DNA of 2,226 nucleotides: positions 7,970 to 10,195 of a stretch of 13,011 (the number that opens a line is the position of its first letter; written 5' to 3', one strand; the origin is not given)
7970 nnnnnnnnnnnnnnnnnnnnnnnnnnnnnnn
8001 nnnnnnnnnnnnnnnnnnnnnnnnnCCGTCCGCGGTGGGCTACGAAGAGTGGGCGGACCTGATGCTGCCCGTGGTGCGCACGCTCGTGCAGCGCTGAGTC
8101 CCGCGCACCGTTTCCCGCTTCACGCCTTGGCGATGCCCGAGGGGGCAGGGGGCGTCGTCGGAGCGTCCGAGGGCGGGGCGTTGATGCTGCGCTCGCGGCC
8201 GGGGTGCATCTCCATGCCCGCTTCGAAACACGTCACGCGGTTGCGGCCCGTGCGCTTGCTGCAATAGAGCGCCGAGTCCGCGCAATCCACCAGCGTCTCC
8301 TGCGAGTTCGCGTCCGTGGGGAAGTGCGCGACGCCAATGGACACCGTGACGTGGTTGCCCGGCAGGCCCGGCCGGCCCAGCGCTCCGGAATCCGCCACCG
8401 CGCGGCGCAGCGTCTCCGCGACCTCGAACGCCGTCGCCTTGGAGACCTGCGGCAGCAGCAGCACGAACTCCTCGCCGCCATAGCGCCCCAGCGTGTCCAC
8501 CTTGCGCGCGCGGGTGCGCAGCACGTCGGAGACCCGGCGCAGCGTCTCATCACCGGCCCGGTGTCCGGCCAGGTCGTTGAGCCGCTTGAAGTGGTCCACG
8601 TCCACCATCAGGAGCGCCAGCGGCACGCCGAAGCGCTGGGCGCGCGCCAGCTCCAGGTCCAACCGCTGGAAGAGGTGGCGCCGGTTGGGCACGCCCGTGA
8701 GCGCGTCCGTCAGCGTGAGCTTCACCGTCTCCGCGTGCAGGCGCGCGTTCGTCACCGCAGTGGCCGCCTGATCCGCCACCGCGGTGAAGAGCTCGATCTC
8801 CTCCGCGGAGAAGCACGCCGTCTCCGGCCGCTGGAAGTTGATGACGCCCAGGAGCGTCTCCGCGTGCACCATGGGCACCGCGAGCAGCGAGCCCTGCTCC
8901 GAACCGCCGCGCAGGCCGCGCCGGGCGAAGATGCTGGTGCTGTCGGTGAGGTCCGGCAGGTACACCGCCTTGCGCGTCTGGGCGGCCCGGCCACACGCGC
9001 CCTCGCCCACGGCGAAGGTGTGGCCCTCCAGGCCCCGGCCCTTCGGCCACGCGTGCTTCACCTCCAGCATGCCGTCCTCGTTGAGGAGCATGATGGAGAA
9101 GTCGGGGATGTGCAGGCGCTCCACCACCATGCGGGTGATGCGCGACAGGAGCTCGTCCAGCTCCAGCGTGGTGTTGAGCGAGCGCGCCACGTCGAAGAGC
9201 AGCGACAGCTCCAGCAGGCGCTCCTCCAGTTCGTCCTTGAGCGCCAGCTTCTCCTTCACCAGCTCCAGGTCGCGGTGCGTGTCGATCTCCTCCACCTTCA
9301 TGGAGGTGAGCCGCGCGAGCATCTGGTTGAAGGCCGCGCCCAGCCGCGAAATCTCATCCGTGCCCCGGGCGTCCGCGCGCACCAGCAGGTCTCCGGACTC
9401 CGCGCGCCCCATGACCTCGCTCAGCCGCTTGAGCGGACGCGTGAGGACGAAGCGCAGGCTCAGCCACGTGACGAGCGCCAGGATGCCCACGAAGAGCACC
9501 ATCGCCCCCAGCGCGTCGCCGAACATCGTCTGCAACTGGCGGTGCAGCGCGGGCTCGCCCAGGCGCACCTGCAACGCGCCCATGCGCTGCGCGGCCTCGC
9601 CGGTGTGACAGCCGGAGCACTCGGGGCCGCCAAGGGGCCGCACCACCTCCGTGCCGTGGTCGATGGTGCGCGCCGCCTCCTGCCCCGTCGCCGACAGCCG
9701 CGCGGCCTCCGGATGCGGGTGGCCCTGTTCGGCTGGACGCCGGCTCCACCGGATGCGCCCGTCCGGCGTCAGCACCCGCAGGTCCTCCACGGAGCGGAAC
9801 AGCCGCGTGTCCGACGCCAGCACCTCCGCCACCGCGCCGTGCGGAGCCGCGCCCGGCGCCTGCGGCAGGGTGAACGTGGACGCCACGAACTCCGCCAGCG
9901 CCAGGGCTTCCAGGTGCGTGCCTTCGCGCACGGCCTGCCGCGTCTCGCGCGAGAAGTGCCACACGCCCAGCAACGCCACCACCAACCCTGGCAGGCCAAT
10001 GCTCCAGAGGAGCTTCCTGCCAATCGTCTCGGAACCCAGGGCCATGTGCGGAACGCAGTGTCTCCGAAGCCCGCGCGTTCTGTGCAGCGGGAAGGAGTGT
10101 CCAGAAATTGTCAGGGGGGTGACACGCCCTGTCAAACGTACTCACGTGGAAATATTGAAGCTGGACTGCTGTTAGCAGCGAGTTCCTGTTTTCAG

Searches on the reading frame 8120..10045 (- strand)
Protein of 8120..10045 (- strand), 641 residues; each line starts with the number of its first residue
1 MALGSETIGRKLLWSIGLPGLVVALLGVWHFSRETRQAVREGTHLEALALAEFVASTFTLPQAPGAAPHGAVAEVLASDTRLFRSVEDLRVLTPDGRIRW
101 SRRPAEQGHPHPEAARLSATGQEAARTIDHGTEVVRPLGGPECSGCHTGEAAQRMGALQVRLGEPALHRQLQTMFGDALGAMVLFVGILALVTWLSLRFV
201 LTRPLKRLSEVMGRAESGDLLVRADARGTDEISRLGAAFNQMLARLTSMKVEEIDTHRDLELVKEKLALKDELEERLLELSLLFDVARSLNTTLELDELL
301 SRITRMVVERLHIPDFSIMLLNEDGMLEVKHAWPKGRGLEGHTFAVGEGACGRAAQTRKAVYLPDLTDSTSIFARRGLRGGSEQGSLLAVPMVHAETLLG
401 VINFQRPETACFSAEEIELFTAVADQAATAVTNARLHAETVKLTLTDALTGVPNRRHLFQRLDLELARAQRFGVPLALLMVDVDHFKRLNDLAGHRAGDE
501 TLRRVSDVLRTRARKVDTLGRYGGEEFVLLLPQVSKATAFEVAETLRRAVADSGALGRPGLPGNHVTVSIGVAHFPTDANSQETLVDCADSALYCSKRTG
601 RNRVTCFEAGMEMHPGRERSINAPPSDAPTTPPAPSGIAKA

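Call 7: search_protein_families(library=pfam, proteins=[window:8120-10045:-])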
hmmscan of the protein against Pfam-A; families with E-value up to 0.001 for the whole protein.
window:8120-10045:- (641 aa): 5 families
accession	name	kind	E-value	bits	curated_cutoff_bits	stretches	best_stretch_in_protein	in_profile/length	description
PF00990.26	GGDEF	-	1.2e-44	152.3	23.8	1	445-603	2-161/161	Diguanylate cyclase, GGDEF domain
PF13185.12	GAF_2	-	1.2e-18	68.1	28.6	1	294-431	2-135/136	GAF domain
PF01590.32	GAF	-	4.5e-17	63.3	22.4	1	295-431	1-133/133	GAF domain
PF00672.30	HAMP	-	8.7e-13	48.8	25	1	201-247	6-52/53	HAMP domain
PF13492.12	GAF_3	-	2.7e-11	44.4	27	1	295-433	1-129/129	GAF domain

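Call 10: find_related_loci(query=window:8120-10045:-, collection=genome_contigs, flank=3000)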
Query window:8120-10045:- (641 aa) in genome_contigs; peptide patterns used: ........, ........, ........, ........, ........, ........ (x = any residue, [..] = any of these).
600 stretches matched a pattern (row limit reached: there are more); 593 encode a relative of the query (tblastn E <= 1e-3); the best 80 are kept; 80 distinct loci.
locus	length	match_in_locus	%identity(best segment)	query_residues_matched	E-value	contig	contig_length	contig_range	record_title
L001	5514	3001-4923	91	1-641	0e+0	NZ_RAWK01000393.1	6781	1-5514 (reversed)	Corallococcus aberystwythensis strain AB050A NODE_393_6781_cov_20.2678_ID_12225, whole genome shotgun sequence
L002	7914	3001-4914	82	1-641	0e+0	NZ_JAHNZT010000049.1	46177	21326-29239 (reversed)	Citreicoccus inhibens strain M34 NODE_49_length_46177_cov_15.511053, whole genome shotgun sequence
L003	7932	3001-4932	74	1-641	0e+0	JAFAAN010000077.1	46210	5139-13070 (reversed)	MAG: Proteobacteria bacterium isolate OH_PFB_83 k127_1136160, whole genome shotgun sequence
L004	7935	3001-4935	73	1-641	0e+0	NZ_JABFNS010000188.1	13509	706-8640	Myxococcus xanthus strain AM003 NODE_188_length_13509_cov_34.6722, whole genome shotgun sequence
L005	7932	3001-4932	74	1-641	0e+0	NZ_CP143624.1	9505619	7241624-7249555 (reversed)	Myxococcus sp. Y35 chromosome, complete genome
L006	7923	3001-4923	74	1-641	0e+0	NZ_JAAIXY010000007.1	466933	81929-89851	Myxococcus eversor strain AB053B NODE_7_length_466933_cov_13.8355, whole genome shotgun sequence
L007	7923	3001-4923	73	1-641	0e+0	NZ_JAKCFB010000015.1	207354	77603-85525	Myxococcus dinghuensis strain K15C18031901 gnl_BDEABKDG_15, whole genome shotgun sequence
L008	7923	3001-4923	73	1-641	0e+0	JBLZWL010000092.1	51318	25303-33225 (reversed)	Corallococcus terminator strain BB12-2 000065F_arrow, whole genome shotgun sequence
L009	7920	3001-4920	91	1-640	0e+0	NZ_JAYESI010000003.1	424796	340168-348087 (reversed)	Corallococcus sp. RDP092CA NODE_3_length_424796_cov_13.269179, whole genome shotgun sequence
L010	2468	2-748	46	355-606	1e-57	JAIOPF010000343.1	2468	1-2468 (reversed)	MAG: Deltaproteobacteria bacterium isolate LakeFargette_0920_ALND_MAG_57_7 LacPavin_0920_ALND_scaffold_827747, whole gen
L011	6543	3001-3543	46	429-608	5e-45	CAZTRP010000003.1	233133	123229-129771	MAG TPA_asm: uncultured Pseudobdellovibrionaceae bacterium isolate SRP296810_co1_59 genome assembly, contig: NODE_41_len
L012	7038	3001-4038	36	276-604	8e-44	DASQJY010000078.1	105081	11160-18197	MAG TPA_asm: Thermoanaerobaculia bacterium isolate SMAG_U11898 k141_4602709, whole genome shotgun sequence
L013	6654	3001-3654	43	386-604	3e-43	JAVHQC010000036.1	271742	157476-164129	MAG: Cyanobacteria bacterium auto_48_18 WB_2019_0_1um_7_length_354777_cov_10_1, whole genome shotgun sequence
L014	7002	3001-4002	35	270-604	2e-43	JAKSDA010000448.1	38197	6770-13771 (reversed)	MAG: Proteobacteria bacterium isolate MAG.37 k141_11271777, whole genome shotgun sequence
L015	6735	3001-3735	39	386-640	3e-43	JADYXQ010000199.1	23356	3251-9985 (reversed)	MAG: Candidatus Obscuribacter sp. isolate MP5G1 95 k99_1779315, whole genome shotgun sequence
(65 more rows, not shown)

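Call 19: search_protein_families(library=ncbifam, proteins=[window:8120-10045:-], max_evalue=0.00001)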
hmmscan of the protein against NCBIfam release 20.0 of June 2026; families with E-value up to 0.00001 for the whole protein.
window:8120-10045:- (641 aa): 27 families (the best 25 are shown)
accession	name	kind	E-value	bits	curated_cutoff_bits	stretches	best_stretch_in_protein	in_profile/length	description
TIGR00254.1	GGDEF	domain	8.5e-48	162.2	37.4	1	443-606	4-166/168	diguanylate cyclase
NF038266.1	diguan_SiaD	equivalog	5.8e-45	153.6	290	1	442-604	92-252/252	biofilm regulation diguanylate cyclase SiaD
NF041606.1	dguan_cyc_DgcA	equivalog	6.3e-45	153.6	370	1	389-606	125-338/340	diguanylate cyclase DgcA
NF007135.0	PRK09581.1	equivalog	7.5e-44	150.3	474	1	438-605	286-453/457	PleD family two-component system response regulator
NF007380.0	PRK09894.1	equivalog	6.8e-42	143.8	256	1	418-607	104-287/296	diguanylate cyclase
NF007423.1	PRK09966.1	equivalog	1.9e-36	125.8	325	1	443-597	238-390/390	diguanylate cyclase DgcN/YfiN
NF047654.1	DiguCycDgcRLepto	equivalog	2.5e-32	112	500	1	413-604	106-293/295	diguanylate cyclase DgcR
NF051473.1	DigCycDgcsShew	equivalog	5.6e-32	111.3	400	1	411-603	102-287/291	diguanylate cyclase DgcS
NF007298.0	PRK09776.1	equivalog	2.1e-31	108.7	1135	1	442-612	682-850/1111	diguanylate cyclase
NF045675.1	PhdiestaseDibA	equivalog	3.3e-30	105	980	1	437-607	196-364/623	phosphodiesterase DibA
NF011955.1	PRK15426.1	equivalog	1.5e-27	96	408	1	446-606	400-560/564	cellulose biosynthesis regulator diguanylate cyclase DgcQ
NF007599.0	PRK10245.1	equivalog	9.9e-27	93.3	402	1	419-604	187-367/371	diguanylate cyclase AdrA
NF007474.0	PRK10060.1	equivalog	1.4e-25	89.6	782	1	428-612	220-400/663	cyclic di-GMP phosphodiesterase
NF047872.1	GGDEF_GdpS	equivalog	2.1e-22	79.8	400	1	446-605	189-348/355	GGDEF domain-containing protein GdpS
NF053781.1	cdiGMPphdstlr2612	equivalog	1.2e-21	76.1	1600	1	446-612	842-1007/1268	Tlr1612 family c-di-GMP phosphodiesterase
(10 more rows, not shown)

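Call 55: find_homologous_proteins(query=L004:3001-4935:+, max_evalue=1e-80)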
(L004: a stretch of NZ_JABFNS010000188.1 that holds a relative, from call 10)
Query L004:3001-4935:+ (645 aa): 260 proteins with E <= 1e-80 among 8000 candidates; the best 120 are listed.
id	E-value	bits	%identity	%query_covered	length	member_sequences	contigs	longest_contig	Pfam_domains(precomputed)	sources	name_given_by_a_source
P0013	0.0e+0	1351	96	100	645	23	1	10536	PF00672.31,PF13185.13,PF01590.33,PF26769.1,PF13492.13,PF00990.27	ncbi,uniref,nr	ncbi:diguanylate cyclase [Myxococcus sp. AM010]|uniref:GGDEF domain-containing protein n=1 Tax=Myxoc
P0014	0.0e+0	1158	81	100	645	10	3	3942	PF00672.31,PF13185.13,PF01590.33,PF26769.1,PF13492.13,PF00990.27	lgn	-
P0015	0.0e+0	1155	82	100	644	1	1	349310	PF00672.31,PF13185.13,PF01590.33,PF26769.1,PF13492.13,PF00990.27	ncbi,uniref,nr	ncbi:GGDEF domain-containing protein [Pyxidicoccus xibeiensis]|uniref:GGDEF domain-containing protei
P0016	0.0e+0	1138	81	100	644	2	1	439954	PF00672.31,PF13185.13,PF01590.33,PF26769.1,PF13492.13,PF00990.27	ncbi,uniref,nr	ncbi:sensor domain-containing diguanylate cyclase [Pyxidicoccus trucidator]|uniref:GGDEF domain-cont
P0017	0.0e+0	1134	80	100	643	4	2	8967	PF00672.31,PF13185.13,PF01590.33,PF26769.1,PF13492.13,PF00990.27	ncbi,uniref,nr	ncbi:diguanylate cyclase [Pyxidicoccus fallax]|uniref:diguanylate cyclase n=1 Tax=Pyxidicoccus falla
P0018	0.0e+0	1132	80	100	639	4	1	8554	PF00672.31,PF13185.13,PF01590.33,PF13492.13,PF00990.27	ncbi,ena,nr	ncbi:MAG TPA: diguanylate cyclase [Myxococcus sp.]|nr:diguanylate cyclase [Myxococcus sp.]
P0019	0.0e+0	1131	79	100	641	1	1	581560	PF00672.31,PF13185.13,PF01590.33,PF26769.1,PF00990.27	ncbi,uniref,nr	ncbi:diguanylate cyclase [Myxococcus sp. CA033]|uniref:GGDEF domain-containing protein n=1 Tax=Myxoc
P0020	0.0e+0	1130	80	100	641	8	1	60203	PF00672.31,PF13185.13,PF01590.33,PF26769.1,PF13492.13,PF00990.27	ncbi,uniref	ncbi:diguanylate cyclase [Myxococcus fulvus]|uniref:GGDEF domain-containing protein n=1 Tax=Myxococc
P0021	0.0e+0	1128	79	100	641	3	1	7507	PF00672.31,PF13185.13,PF01590.33,PF26769.1,PF00990.27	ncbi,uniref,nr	ncbi:diguanylate cyclase [Myxococcus llanfairpwllgwyngyllgogerychwyrndrobwllllantysiliogogogochensis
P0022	0.0e+0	1127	80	100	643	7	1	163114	PF00672.31,PF13185.13,PF01590.33,PF26769.1,PF13492.13,PF00990.27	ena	-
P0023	0.0e+0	1120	80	100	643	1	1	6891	PF00672.31,PF13185.13,PF01590.33,PF26769.1,PF13492.13,PF00990.27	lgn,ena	-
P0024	0.0e+0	1120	79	100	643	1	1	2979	PF00672.31,PF13185.13,PF01590.33,PF26769.1,PF13492.13,PF00990.27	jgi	-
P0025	0.0e+0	1118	79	100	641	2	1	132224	PF00672.31,PF13185.13,PF01590.33,PF26769.1,PF00990.27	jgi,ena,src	-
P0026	0.0e+0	1118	79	100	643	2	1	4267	PF00672.31,PF13185.13,PF01590.33,PF26769.1,PF13492.13,PF00990.27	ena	-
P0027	0.0e+0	1116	78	100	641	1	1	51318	PF00672.31,PF13185.13,PF01590.33,PF26769.1,PF00990.27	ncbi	ncbi:diguanylate cyclase [Corallococcus terminator]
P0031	0.0e+0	1101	78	100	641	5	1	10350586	PF00672.31,PF13185.13,PF01590.33,PF26769.1,PF00990.27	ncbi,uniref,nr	ncbi:HAMP domain/GAF domain/GGDEF domain-containing protein [Myxococcus stipitatus DSM 14675]|uniref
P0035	6.0e-297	1005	73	100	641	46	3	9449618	PF00672.31,PF13185.13,PF01590.33,PF13492.13,PF00990.27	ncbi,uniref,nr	ncbi:diguanylate cyclase [Corallococcus interemptor]|uniref:GGDEF domain-containing protein n=1 Tax=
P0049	3.6e-282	956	69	100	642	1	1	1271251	PF00672.31,PF13185.13,PF01590.33,PF13492.13,PF00990.27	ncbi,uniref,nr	ncbi:GGDEF domain-containing protein [Hyalangium rubrum]|uniref:diguanylate cyclase n=1 Tax=Hyalangi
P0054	2.2e-278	943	69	96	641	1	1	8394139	PF00672.31,PF13185.13,PF01590.33,PF26769.1,PF13492.13,PF00990.27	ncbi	ncbi:diguanylate cyclase [Myxococcaceae bacterium GXIMD 01537]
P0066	3.3e-257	873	64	100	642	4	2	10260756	PF00672.31,PF13185.13,PF01590.33,PF13492.13,PF00990.27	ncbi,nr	ncbi:diguanylate cyclase [Stigmatella aurantiaca]|nr:diguanylate cyclase [Stigmatella aurantiaca] EA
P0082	8.9e-241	819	61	97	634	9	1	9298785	PF00672.31,PF13185.13,PF01590.33,PF26769.1,PF13492.13,PF00990.27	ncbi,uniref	ncbi:diguanylate cyclase [Melittangium boletus]|uniref:GGDEF domain-containing protein n=1 Tax=Melit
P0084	1.8e-235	802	60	98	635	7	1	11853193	PF00672.31,PF13185.13,PF01590.33,PF13492.13,PF00990.27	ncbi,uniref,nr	ncbi:diguanylate cyclase [Cystobacter fuscus]|uniref:GGDEF domain-containing protein n=1 Tax=Cystoba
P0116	8.5e-188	644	51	97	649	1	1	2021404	PF00672.31,PF13185.13,PF01590.33,PF13492.13,PF00990.27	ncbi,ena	-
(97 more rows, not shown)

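Call 56: list_cluster_members(proteins=[P0013])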
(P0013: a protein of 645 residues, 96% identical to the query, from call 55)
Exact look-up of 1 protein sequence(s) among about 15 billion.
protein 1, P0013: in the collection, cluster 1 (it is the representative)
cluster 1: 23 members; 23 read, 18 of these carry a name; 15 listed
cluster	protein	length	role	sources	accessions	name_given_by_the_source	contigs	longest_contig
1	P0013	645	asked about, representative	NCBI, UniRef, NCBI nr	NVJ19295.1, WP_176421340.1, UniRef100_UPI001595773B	diguanylate cyclase [Myxococcus sp. AM010] | GGDEF domain-containing protein n=1 Tax=Myxococcus sp. AM010 TaxID=2745138 ...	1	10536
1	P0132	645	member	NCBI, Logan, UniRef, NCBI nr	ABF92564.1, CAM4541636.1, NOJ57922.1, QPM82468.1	HAMP domain/GAF domain/GGDEF domain protein [Myxococcus xanthus DK 1622] | diguanylate cyclase n=2 Tax=Myxococcus xanthus TaxID=34 RepID=Q1D817_MYXXD | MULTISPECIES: diguanylate cyclase [Myxococcus]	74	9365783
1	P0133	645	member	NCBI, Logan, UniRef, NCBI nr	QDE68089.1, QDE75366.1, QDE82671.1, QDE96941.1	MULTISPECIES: sensor domain-containing diguanylate cyclase [Myxococcus] | diguanylate cyclase n=1 Tax=Myxococcus xanthus TaxID=34 RepID=A0AAE6FZH2_MYXXA | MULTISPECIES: diguanylate cyclase [Myxococcus]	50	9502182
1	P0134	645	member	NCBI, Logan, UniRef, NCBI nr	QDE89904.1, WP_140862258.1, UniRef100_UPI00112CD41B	diguanylate cyclase [Myxococcus xanthus] | GGDEF domain-containing protein n=1 Tax=Myxococcus xanthus TaxID=34 RepID=UPI00112CD41B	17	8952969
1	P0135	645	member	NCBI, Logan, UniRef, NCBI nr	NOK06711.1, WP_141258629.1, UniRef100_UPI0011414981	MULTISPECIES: diguanylate cyclase [Myxococcus] | GGDEF domain-containing protein n=1 Tax=Myxococcus TaxID=32 RepID=UPI0011414981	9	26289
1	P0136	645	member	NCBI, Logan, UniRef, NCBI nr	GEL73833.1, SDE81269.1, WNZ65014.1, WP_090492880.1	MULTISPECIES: GGDEF domain-containing protein [Myxococcus] | diguanylate cyclase n=1 Tax=Myxococcus virescens TaxID=83456 RepID=A0A511HJT4_9BACT | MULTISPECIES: diguanylate cyclase [Myxococcus]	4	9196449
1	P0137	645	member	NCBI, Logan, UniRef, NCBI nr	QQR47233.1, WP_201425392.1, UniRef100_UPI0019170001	diguanylate cyclase [Myxococcus xanthus] | GGDEF domain-containing protein n=1 Tax=Myxococcus xanthus TaxID=34 RepID=UPI0019170001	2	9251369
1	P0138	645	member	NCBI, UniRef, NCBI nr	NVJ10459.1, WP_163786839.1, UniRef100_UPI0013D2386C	diguanylate cyclase [Myxococcus sp. AM001] | GGDEF domain-containing protein n=1 Tax=Myxococcus vastator TaxID=2709664 ... | diguanylate cyclase [Myxococcus vastator]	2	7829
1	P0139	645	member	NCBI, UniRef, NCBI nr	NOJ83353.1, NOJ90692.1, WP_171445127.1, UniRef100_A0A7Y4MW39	GGDEF domain-containing protein [Myxococcus xanthus] | diguanylate cyclase n=1 Tax=Myxococcus xanthus TaxID=34 RepID=A0A7Y4MW39_MYXXA | diguanylate cyclase [Myxococcus xanthus]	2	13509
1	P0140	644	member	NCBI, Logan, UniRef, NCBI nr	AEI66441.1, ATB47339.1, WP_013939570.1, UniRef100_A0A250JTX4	GGDEF domain-containing protein [Corallococcus macrosporus] | diguanylate cyclase n=2 Tax=Myxococcaceae TaxID=31 RepID=A0A250JTX4_9BACT | diguanylate cyclase [Corallococcus macrosporus]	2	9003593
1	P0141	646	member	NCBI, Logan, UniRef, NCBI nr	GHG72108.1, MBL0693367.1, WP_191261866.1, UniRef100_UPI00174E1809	diguanylate cyclase [Comamonas sp. JC664] | GGDEF domain-containing protein n=1 Tax=Comamonas sp. JC664 TaxID=2801917 ...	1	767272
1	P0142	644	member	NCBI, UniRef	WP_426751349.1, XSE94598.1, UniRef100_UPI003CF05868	diguanylate cyclase [Myxococcus sp. Y35] | GGDEF domain-containing protein n=1 Tax=Pseudomyxococcus flavus TaxID=3115648 ...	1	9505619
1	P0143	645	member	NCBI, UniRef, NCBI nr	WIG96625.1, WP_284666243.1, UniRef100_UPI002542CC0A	diguanylate cyclase [Myxococcus sp. SDU36] | GGDEF domain-containing protein n=1 Tax=Myxococcus sp. SDU36 TaxID=2831967 ...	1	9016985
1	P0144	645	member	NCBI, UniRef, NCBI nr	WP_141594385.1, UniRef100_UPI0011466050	diguanylate cyclase [Myxococcus sp. AB056] | GGDEF domain-containing protein n=1 Tax=Myxococcus sp. AB056 TaxID=2562792 ...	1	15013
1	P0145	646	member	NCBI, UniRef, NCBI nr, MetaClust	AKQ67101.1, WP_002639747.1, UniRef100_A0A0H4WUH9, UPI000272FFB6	diguanylate cyclase (GGDEF domain) with PAS/PAC sensor [Myxococcus hansupus] | diguanylate cyclase n=1 Tax=Pseudomyxococcus hansupus TaxID=1297742 RepID=A0A0H4WUH9_9BACT | diguanylate cyclase [Myxococcus hansupus]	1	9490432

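Call 57: find_encoding_contigs(protein=P0132, flank=1500, max_places=2)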
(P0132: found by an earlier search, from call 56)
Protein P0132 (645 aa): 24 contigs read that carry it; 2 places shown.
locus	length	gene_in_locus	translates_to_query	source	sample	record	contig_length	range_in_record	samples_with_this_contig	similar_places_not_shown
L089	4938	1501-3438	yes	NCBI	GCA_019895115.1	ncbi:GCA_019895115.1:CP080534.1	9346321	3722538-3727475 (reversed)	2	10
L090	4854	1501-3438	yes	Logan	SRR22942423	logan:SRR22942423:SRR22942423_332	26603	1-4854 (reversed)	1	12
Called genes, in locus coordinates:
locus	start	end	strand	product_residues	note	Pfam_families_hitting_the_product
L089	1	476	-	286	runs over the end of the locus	PF13512:TPR_18 (faint), PF14559:TPR_19 (faint), PF13174:TPR_6 (faint)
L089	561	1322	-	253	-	PF02578:Cu-oxidase_4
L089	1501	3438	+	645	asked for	PF00672:HAMP, PF26769:HAMP_PhoQ (faint), PF01590:GAF, PF13185:GAF_2, PF13492:GAF_3, PF00990:GGDEF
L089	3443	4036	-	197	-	PF00657:Lipase_GDSL, PF13472:Lipase_GDSL_2, PF25182:NonGDSL, PF17182:OSK (weak)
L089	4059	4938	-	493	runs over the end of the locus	PF00089:Trypsin, PF13365:Trypsin_2, PF00595:PDZ, PF13180:PDZ_2, PF17820:PDZ_6, PF00595:PDZ (weak), PF13180:PDZ_2 (weak), PF17820:PDZ_6, +1 more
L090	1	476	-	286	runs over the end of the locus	PF13512:TPR_18 (faint), PF14559:TPR_19 (faint), PF13174:TPR_6 (faint)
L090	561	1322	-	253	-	PF02578:Cu-oxidase_4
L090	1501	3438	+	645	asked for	PF00672:HAMP, PF26769:HAMP_PhoQ (faint), PF01590:GAF, PF13185:GAF_2, PF13492:GAF_3, PF00990:GGDEF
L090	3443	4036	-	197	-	PF00657:Lipase_GDSL, PF13472:Lipase_GDSL_2, PF25182:NonGDSL, PF17182:OSK (weak)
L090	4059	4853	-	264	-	?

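Call 60: find_encoding_contigs(protein=P0031, flank=400, max_places=1)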
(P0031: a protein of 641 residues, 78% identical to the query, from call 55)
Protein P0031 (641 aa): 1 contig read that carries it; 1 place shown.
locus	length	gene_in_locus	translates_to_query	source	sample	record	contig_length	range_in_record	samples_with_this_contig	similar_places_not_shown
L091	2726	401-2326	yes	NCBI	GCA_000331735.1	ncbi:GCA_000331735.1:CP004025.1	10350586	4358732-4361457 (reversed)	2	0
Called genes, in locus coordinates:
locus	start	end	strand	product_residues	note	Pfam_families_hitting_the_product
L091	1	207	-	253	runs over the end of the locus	PF02578:Cu-oxidase_4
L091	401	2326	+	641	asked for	PF00672:HAMP, PF26769:HAMP_PhoQ (weak), PF01590:GAF, PF13185:GAF_2, PF00990:GGDEF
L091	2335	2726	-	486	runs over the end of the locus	PF00089:Trypsin, PF13365:Trypsin_2, PF00595:PDZ (weak), PF13180:PDZ_2, PF17820:PDZ_6, PF00595:PDZ (weak), PF13180:PDZ_2, PF17820:PDZ_6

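Call 61: find_encoding_contigs(protein=P0015, flank=400, max_places=1)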
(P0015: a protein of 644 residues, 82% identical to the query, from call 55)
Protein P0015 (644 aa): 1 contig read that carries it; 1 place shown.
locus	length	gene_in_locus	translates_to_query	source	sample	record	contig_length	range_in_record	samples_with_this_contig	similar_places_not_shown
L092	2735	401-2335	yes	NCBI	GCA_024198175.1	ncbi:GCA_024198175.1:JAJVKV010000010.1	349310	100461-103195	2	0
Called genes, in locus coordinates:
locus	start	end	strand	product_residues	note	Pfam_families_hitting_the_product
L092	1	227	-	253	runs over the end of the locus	PF02578:Cu-oxidase_4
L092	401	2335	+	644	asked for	PF00672:HAMP, PF26769:HAMP_PhoQ (faint), PF01590:GAF, PF13185:GAF_2, PF13492:GAF_3, PF00990:GGDEF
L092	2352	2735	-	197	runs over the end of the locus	PF00657:Lipase_GDSL, PF13472:Lipase_GDSL_2, PF25182:NonGDSL, PF17182:OSK (weak)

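Call 62: find_encoding_contigs(protein=P0066, flank=400, max_places=1)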
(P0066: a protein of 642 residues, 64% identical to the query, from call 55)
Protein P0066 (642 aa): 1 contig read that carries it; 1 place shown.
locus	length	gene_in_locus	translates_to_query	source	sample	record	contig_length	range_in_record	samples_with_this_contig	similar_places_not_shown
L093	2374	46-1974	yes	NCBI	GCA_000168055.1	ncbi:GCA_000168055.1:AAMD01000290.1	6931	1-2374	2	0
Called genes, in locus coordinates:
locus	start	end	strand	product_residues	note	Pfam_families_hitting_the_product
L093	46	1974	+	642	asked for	PF00672:HAMP, PF01590:GAF, PF13185:GAF_2, PF13492:GAF_3, PF00990:GGDEF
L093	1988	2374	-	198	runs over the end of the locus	PF00657:Lipase_GDSL, PF13472:Lipase_GDSL_2, PF25182:NonGDSL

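Call 63: find_encoding_contigs(protein=P0049, flank=400, max_places=1)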
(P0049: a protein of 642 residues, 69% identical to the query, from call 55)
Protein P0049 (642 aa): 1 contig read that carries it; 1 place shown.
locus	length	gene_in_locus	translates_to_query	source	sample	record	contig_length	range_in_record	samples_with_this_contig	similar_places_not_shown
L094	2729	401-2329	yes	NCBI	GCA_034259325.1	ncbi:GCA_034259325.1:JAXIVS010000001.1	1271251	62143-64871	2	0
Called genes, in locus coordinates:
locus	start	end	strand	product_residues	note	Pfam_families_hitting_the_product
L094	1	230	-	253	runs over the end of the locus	PF02578:Cu-oxidase_4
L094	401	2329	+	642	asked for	PF00672:HAMP, PF01590:GAF, PF13185:GAF_2, PF13492:GAF_3, PF00990:GGDEF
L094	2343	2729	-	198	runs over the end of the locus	PF00657:Lipase_GDSL, PF13472:Lipase_GDSL_2, PF25182:NonGDSL, PF17182:OSK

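Call 64: find_encoding_contigs(protein=P0084, flank=400, max_places=1)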
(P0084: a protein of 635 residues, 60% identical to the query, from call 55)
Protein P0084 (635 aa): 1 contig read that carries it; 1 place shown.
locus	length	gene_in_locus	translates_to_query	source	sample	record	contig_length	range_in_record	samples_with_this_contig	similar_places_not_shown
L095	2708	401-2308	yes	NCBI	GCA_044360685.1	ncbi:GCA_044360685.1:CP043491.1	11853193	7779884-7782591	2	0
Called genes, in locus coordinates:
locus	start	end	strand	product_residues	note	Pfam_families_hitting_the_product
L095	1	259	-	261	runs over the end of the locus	PF02578:Cu-oxidase_4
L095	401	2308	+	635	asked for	PF00672:HAMP, PF01590:GAF, PF13185:GAF_2, PF13492:GAF_3, PF00990:GGDEF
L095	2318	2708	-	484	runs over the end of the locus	PF00089:Trypsin, PF13365:Trypsin_2, PF00595:PDZ, PF13180:PDZ_2, PF17820:PDZ_6, PF00595:PDZ (weak), PF13180:PDZ_2 (weak), PF17820:PDZ_6, +1 more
